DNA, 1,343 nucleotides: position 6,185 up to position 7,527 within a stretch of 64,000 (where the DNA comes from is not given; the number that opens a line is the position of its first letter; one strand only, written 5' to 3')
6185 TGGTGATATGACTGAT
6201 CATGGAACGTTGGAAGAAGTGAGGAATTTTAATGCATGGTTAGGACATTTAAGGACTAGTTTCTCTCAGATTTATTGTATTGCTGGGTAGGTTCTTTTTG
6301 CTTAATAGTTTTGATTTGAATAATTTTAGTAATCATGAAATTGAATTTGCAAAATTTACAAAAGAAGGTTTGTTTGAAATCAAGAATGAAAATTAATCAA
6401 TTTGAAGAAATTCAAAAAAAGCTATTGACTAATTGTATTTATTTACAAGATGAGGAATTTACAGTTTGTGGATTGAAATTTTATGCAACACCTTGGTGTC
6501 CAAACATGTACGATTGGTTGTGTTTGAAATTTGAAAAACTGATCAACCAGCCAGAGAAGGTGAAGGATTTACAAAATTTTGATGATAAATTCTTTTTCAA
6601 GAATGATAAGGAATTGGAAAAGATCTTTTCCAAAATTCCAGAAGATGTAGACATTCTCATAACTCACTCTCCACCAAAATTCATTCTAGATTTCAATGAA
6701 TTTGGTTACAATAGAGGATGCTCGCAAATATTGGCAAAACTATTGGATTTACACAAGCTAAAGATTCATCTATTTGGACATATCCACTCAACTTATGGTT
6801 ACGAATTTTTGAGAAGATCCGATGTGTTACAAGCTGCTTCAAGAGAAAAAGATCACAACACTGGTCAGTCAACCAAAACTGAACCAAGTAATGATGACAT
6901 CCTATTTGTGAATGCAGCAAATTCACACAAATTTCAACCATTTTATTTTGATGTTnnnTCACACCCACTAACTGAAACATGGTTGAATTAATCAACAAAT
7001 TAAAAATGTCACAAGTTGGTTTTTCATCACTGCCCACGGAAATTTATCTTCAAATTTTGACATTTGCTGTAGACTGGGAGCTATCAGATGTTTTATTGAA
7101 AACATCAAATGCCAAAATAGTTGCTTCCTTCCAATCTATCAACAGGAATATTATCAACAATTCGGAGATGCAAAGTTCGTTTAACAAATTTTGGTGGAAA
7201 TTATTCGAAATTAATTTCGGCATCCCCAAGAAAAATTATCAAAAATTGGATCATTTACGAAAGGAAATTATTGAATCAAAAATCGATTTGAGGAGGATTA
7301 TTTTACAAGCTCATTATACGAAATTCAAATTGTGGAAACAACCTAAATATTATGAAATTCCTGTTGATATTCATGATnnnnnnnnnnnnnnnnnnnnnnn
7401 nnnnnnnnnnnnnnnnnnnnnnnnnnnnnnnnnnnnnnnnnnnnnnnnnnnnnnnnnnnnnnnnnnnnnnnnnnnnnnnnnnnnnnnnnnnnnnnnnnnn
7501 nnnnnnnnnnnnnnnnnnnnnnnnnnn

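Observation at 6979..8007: F-box fused to a Ras/Rap-like GTPase carrying substitutions at the catalytic Gly/Gln positions, plus a CAAX box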

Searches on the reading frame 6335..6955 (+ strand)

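Call 4: search_protein_families(library=pfam, proteins=[window:6335-6955:+], max_evalue=1)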
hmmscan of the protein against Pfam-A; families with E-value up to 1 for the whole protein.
window:6335-6955:+ (207 aa): 2 families
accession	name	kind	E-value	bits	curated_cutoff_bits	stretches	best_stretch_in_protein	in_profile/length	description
PF00149.33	Metallophos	-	0.00025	22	21.5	1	80-152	118-190/191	Calcineurin-like phosphoesterase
PF14582.11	Metallophos_3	-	0.13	12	28.2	0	97-164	167-233/259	Metallophosphoesterase, calcineurin superfamily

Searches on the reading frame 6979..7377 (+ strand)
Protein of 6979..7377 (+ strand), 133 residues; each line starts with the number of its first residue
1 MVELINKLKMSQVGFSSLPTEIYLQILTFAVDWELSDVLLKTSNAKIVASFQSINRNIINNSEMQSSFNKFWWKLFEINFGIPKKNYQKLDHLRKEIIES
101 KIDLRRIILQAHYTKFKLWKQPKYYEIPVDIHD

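Call 9: search_protein_families(library=pfam, proteins=[window:6979-7377:+], max_evalue=10)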
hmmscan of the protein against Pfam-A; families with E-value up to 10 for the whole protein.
window:6979-7377:+ (133 aa): 0 families

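Call 10: find_homologous_proteins(query=window:6979-7377:+, max_evalue=10)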
Query window:6979-7377:+: 3 candidates shared short words with the query, none scored E <= 10.
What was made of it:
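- Tried and rejected: Word-based homolog search with the N-terminus alone: nothing found (call 10).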

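Call 20: find_homologous_proteins(query=A2, max_evalue=1)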
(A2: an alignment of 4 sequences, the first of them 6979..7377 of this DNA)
Query A2 (4 sequences) (133 aa, profile of the alignment): 2 proteins with E <= 1 among 1203 candidates.
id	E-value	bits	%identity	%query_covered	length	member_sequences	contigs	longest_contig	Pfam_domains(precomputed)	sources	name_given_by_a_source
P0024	2.2e-46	175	-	-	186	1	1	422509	-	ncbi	ncbi:hypothetical protein ABK040_006875 [Willaertia magna]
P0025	4.5e-6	45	33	9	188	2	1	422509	PF08477.20,PF00071.29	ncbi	ncbi:hypothetical protein ABK040_006889 [Willaertia magna]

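Call 21: search_solved_structures(query=A2, max_evalue=10, show_alignments=3)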
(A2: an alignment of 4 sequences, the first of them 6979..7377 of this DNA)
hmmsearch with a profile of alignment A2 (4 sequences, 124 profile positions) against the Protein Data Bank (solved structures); distinct sequences matched with E-value up to 10: 15.
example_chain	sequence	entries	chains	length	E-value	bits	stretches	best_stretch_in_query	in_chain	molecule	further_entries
1b8i_A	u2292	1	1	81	0.17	15.3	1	68-114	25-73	PROTEIN (ULTRABITHORAX HOMEOTIC PROTEIN IV)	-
4uus_A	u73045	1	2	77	0.2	15.1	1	68-116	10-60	HOMEOTIC PROTEIN ULTRABITHORAX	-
4cyc_A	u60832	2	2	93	0.34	14.3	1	68-116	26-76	HOMEOTIC PROTEIN ULTRABITHORAX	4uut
8f36_A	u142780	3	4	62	0.39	14.1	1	68-114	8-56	Homeotic protein ultrabithorax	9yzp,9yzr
9ijj_q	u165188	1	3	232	0.5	13.8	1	56-96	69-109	Protein FAM228B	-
9ant_A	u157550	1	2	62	0.5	13.8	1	68-117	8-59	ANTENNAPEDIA HOMEODOMAIN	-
4xic_A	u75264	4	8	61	0.57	13.6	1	68-117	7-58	Homeotic protein antennapedia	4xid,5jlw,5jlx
9yzt_D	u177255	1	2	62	0.95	12.9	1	68-117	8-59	Homeotic protein antennapedia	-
1ahd_P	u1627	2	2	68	0.95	12.9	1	68-118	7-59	Homeotic protein antennapedia | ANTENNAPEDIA PROTEIN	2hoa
2r5y_A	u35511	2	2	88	0.99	12.8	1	66-118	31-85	Homeotic protein Sex combs reduced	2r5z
6xu6_CB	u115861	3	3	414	1.2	12.6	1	51-112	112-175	60S ribosomal protein L3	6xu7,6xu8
4v6w_CB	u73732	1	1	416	1.2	12.5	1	51-112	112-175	60S ribosomal protein L3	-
1ftz_A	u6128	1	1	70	1.4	12.3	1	68-115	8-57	FUSHI TARAZU PROTEIN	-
1hom_A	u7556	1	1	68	1.5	12.3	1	68-118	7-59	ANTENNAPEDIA PROTEIN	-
1san_A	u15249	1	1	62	1.7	12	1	69-118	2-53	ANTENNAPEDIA PROTEIN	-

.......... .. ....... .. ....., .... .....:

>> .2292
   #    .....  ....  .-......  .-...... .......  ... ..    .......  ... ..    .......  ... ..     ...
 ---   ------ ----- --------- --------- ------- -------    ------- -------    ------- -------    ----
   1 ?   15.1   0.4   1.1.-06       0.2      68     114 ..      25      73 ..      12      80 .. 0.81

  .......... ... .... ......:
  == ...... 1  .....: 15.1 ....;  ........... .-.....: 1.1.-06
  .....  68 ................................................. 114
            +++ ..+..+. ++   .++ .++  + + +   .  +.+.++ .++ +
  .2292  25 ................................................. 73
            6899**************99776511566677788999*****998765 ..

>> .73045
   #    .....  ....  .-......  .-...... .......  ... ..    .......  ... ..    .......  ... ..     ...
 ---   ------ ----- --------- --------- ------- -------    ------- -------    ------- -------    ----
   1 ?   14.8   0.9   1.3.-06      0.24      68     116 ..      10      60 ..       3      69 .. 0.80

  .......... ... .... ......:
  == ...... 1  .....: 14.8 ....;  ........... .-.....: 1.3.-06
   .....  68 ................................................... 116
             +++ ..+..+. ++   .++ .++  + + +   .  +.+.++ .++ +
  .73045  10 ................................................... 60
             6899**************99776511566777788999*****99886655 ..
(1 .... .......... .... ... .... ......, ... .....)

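Call 33: predict_structure(alignment_id=A3)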
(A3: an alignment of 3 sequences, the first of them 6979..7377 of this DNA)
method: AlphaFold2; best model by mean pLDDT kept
length: 133 residues; sequences in the alignment: 3
mean_pLDDT: 46.0   pTM: 0.35
mean pLDDT of the five models: 46.0, 43.4, 38.1, 36.3, 32.9
residues with pLDDT >= 90: 0; 70-90: 0; 50-70: 40; < 50: 93
segments of 3 or more residues with pLDDT < 50: 1-22, 28-54, 78-81, 98-133
pLDDT, mean of each block of 10 residues (from residue 1): 44 44 46 42 42 50 56 54 59 54 44 41 30 26
secondary structure, 60 per line:
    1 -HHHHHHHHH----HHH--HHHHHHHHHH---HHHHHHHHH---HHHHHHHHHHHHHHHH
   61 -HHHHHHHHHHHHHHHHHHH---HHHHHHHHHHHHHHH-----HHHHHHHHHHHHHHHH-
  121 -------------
elements in order: H2-10 H20-29 H33-41 H45-60 H62-80 H84-98 H104-119

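Call 44: search_solved_structures(query=A7, max_evalue=10, show_alignments=3)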
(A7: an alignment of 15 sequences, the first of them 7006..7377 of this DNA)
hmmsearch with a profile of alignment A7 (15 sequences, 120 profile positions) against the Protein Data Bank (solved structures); distinct sequences matched with E-value up to 10: 2.
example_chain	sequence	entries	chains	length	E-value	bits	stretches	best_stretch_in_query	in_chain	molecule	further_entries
6vcd_B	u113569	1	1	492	0.98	13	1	6-34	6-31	F-box/LRR-repeat protein 5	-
2aby_A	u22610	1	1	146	2.8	11.6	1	29-117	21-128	hypothetical protein TA0743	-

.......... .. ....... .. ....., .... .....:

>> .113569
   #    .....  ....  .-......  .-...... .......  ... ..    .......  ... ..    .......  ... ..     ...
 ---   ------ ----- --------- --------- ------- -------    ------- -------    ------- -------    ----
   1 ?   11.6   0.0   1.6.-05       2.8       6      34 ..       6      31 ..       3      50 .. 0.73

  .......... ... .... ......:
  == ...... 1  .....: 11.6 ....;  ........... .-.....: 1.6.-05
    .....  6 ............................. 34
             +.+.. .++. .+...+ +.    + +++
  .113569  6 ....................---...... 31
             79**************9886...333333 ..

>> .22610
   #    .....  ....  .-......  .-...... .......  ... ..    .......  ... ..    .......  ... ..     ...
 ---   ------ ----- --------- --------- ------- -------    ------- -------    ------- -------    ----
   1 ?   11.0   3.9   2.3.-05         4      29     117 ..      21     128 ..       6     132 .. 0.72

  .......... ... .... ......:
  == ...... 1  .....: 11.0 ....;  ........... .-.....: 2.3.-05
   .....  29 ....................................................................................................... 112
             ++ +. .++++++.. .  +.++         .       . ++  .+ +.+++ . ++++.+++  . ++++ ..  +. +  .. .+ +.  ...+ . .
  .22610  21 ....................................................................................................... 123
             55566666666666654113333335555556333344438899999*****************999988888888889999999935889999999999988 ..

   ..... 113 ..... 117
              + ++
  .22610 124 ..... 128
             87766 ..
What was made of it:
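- The family profile searched against PDB sequences gives only FBXL5 at E=0.98 (call 44).
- Tried and rejected: Family N-terminal profiles against PDB sequences: only chance homeodomain hits (E about 0.2, call 21), and FBXL5 at E=0.98 (call 44).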

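Call 53: predict_structure(alignment_id=A8)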
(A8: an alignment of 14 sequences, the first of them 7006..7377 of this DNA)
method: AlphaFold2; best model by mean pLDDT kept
length: 124 residues; sequences in the alignment: 14
mean_pLDDT: 62.2   pTM: 0.39
mean pLDDT of the five models: 62.2, 58.4, 58.3, 55.4, 54.1
residues with pLDDT >= 90: 0; 70-90: 30; 50-70: 77; < 50: 17
segments of 3 or more residues with pLDDT < 50: 1-3, 112-124
pLDDT, mean of each block of 10 residues (from residue 1): 60 75 66 54 66 76 70 61 64 59 61 44 38
secondary structure, 60 per line:
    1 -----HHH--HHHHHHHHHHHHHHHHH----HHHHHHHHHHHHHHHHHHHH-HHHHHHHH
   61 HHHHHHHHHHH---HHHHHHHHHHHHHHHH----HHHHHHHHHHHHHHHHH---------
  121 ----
elements in order: H11-27 H32-51 H53-71 H75-90 H95-111
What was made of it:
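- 7219..7377 (+): Helical linker between the N-terminal domain and the GTPase, aa 81-133 (.....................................). AF2 predicts two helices here at low confidence, mean pLDDT 62 (call 53).
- Tried and rejected: AF2 of the N-terminus: pLDDT 46 with a 3-sequence alignment (call 33) and 62 with a 14-sequence alignment (call 53).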

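Call 56: fold_search(model_id=the predicted structure, library=pdb)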
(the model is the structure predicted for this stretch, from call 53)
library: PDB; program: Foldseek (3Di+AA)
matches with E <= 10: 5; with E <= 0.001: 0
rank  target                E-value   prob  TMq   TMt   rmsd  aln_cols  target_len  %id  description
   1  7aoi_XF               7.4e+00  0.02  0.22  0.18  13.2       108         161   16  Trypanosoma brucei mitochondrial ribosome large subunit assembly intermediate (released 2020-12-02)
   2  6nyi_A                7.9e+00  0.03  0.24  0.29  16.6        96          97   17  Crystal structure of computationally designed protein XXA (released 2020-04-22)
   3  7w39_V                8.4e+00  0.03  0.29  0.12  12.3       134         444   13  Structure of USP14-bound human 26S proteasome in state EA2.1_UBL (released 2022-05-04)
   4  9l5t_I                8.9e+00  0.03  0.26  0.07  12.8       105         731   15  Cryo-EM structure of the thermophile spliceosome (state B*Q2) (released 2025-03-12)
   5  5wlc_LQ               9.5e+00  0.03  0.31  0.07  18.6       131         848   14  The complete structure of the small subunit processome (released 2017-09-27)
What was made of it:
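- Tried and rejected: Foldseek against PDB gave nothing below E=7 (call 56).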
